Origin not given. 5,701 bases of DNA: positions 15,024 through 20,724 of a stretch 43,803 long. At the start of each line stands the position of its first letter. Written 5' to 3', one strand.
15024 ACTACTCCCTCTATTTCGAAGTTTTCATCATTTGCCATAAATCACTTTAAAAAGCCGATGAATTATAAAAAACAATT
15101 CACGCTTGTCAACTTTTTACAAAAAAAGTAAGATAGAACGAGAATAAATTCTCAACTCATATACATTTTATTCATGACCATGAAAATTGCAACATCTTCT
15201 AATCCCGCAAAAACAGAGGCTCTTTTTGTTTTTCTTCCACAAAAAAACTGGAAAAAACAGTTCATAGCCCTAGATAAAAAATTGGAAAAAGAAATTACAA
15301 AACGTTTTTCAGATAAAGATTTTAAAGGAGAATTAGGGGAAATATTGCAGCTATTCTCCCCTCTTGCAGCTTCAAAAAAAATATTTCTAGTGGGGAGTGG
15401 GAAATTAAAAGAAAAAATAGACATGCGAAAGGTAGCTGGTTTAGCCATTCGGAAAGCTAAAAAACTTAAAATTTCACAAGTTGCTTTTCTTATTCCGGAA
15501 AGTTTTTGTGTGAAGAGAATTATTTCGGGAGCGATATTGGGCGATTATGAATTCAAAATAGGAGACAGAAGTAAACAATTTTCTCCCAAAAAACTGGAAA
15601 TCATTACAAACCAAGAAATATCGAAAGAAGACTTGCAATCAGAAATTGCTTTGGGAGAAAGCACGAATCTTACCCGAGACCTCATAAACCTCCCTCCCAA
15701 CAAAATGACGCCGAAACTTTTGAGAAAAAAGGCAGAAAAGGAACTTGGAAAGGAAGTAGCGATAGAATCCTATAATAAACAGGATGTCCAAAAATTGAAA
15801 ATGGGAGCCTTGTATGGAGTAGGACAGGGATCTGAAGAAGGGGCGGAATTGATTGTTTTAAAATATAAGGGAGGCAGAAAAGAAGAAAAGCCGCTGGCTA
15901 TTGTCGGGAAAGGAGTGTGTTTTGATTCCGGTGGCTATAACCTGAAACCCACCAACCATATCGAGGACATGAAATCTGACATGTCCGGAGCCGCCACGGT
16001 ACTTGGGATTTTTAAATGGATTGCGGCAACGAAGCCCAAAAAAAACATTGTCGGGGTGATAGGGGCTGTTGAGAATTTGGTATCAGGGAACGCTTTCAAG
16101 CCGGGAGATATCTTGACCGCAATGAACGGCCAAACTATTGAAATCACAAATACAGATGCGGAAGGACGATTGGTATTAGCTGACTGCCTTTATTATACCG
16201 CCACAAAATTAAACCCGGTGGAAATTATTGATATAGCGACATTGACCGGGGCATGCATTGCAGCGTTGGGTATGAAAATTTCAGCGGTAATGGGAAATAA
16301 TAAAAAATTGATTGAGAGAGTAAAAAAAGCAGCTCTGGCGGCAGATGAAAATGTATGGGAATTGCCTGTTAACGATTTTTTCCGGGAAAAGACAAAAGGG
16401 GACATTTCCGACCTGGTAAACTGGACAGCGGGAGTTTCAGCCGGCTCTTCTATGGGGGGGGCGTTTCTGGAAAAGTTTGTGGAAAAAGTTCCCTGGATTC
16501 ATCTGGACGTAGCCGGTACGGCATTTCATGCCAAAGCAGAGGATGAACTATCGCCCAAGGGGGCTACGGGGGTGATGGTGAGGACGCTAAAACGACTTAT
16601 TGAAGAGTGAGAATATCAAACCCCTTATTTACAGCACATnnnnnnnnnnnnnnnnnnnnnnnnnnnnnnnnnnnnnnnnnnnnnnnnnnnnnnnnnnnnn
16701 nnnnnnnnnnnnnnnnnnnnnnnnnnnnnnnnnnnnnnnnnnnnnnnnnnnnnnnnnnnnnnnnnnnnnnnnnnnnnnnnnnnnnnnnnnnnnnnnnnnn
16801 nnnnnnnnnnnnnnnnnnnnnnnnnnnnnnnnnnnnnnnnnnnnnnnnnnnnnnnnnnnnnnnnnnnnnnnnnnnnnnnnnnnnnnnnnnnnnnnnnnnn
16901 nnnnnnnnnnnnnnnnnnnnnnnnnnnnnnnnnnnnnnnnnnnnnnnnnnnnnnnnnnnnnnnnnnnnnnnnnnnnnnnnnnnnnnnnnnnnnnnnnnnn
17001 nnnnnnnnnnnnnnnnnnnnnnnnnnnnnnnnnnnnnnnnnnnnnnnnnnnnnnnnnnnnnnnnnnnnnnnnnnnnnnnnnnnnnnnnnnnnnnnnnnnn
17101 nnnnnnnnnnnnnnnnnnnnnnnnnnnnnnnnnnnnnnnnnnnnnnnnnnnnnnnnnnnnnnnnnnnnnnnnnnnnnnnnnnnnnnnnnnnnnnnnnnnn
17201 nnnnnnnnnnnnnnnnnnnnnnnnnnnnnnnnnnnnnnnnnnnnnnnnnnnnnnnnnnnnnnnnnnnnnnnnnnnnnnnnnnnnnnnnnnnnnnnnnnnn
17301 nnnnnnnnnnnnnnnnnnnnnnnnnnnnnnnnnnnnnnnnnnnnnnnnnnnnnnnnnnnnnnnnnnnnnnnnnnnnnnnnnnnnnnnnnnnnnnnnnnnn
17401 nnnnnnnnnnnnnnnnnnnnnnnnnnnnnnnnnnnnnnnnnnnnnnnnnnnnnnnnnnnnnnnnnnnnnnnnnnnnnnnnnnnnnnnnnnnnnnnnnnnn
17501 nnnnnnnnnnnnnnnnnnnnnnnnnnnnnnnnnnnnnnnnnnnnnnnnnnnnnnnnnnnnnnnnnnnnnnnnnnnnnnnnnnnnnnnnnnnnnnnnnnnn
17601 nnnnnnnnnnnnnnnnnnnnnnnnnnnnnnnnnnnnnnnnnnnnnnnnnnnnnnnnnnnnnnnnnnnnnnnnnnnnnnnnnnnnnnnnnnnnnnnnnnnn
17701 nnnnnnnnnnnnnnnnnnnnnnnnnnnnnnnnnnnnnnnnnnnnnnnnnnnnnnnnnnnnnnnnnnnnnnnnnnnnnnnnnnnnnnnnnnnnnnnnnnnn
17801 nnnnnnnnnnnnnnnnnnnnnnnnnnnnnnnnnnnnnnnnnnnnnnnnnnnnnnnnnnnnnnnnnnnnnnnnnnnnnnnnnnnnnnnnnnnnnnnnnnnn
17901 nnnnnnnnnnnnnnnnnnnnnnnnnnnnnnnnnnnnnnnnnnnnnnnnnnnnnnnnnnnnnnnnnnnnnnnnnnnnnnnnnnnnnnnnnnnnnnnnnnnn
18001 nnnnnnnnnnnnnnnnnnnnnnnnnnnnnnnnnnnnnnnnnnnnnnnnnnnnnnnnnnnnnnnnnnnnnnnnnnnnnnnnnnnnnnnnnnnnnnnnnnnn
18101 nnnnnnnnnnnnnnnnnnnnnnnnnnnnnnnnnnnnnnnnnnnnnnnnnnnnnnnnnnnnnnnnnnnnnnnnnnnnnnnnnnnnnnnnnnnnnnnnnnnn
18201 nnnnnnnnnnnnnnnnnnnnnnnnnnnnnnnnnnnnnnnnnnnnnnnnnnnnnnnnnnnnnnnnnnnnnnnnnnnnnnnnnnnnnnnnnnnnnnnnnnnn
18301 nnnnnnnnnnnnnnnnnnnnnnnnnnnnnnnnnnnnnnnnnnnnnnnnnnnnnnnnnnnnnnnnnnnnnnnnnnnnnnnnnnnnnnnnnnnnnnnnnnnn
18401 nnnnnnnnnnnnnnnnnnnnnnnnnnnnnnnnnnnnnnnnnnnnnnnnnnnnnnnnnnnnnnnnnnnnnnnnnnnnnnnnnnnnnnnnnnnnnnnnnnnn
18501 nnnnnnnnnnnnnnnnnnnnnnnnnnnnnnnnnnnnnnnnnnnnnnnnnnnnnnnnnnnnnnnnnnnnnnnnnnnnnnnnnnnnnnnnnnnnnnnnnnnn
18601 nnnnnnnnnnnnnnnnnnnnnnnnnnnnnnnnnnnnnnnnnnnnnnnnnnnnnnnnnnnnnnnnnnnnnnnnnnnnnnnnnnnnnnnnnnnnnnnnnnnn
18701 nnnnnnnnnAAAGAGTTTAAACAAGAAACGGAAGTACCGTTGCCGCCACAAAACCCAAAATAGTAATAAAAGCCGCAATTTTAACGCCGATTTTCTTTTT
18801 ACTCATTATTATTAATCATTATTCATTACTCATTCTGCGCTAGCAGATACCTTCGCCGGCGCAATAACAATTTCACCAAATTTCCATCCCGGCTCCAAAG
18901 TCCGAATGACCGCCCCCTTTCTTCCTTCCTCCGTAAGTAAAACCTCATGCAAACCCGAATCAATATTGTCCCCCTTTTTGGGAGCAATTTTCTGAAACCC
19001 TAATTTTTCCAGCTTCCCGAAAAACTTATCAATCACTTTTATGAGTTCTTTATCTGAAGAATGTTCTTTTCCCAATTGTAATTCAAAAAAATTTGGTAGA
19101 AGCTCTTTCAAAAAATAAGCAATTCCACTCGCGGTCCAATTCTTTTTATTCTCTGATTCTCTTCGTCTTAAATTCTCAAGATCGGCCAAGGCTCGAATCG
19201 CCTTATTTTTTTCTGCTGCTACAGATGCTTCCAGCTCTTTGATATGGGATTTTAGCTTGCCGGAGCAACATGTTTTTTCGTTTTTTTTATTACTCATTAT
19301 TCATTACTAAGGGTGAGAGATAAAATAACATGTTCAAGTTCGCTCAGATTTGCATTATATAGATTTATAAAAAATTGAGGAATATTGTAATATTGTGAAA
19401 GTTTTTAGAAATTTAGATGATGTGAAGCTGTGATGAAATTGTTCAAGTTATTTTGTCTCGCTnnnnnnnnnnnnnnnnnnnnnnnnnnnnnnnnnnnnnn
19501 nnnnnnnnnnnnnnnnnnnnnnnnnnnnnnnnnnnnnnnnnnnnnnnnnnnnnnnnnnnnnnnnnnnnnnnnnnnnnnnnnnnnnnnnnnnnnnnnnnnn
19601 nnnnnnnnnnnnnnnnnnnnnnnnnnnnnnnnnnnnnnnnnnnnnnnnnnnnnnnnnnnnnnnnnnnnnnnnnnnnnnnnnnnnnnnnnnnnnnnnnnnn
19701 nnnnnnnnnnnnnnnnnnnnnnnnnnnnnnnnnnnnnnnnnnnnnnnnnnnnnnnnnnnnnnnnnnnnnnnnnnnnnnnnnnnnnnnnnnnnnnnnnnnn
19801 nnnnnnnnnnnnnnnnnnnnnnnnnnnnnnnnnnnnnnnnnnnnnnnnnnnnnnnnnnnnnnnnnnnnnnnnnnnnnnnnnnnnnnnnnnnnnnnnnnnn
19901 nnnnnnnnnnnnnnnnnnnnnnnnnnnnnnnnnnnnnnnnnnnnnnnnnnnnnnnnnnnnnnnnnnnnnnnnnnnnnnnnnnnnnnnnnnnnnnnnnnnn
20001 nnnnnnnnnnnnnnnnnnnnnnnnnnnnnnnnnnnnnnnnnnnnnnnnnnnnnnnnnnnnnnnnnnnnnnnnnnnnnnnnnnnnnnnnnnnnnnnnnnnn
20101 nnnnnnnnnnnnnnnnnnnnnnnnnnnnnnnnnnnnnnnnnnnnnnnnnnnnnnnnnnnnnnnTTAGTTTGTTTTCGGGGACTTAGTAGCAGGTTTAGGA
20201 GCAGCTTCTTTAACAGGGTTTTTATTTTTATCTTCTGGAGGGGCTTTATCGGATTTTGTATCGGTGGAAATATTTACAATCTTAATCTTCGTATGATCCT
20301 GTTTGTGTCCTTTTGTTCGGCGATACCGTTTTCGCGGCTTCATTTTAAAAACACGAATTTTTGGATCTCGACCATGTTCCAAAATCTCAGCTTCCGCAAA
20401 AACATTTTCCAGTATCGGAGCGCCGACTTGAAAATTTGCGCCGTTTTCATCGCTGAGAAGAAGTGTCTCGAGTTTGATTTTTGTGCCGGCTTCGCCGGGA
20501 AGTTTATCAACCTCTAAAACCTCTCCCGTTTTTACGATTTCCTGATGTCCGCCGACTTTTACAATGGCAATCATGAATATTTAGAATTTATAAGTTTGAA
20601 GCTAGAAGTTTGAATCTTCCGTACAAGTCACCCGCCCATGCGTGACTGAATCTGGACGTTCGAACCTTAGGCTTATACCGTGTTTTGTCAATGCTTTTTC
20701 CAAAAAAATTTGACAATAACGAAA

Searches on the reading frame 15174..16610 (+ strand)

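Call 19: search_protein_families(library=pfam, proteins=[window:15174-16610:+])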
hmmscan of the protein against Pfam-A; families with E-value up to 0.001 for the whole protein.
window:15174-16610:+ (478 aa): 2 families
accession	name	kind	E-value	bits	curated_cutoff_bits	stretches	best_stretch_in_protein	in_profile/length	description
PF00883.26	Peptidase_M17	-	2.2e-115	385.6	25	1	165-472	1-309/310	Cytosol aminopeptidase family, catalytic domain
PF02789.23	Peptidase_M17_N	-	1.7e-16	60.8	23.4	1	17-128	2-123/129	Cytosol aminopeptidase family, N-terminal domain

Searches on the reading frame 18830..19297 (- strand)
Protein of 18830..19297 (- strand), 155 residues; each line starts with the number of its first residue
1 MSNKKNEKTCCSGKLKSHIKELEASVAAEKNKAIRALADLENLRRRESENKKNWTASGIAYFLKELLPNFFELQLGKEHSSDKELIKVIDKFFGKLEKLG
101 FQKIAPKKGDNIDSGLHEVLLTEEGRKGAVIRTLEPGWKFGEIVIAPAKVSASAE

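Call 19: search_protein_families(library=pfam, proteins=[window:18830-19297:-])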
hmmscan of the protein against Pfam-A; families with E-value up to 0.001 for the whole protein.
window:18830-19297:- (155 aa): 1 family
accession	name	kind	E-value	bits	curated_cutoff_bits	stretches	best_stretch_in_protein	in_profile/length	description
PF01025.24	GrpE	-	7.3e-19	68.5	25.8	1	4-151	5-162/165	GrpE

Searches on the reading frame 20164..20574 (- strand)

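Call 51: search_protein_families(library=pfam, proteins=[window:20164-20574:-], max_evalue=0.01)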
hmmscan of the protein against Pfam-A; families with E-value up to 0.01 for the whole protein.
window:20164-20574:- (136 aa): 1 family
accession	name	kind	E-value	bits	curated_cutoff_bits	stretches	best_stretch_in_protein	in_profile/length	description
PF00829.26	Ribosomal_L21p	-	2.3e-31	108.4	27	1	1-102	1-99/99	Ribosomal prokaryotic L21 protein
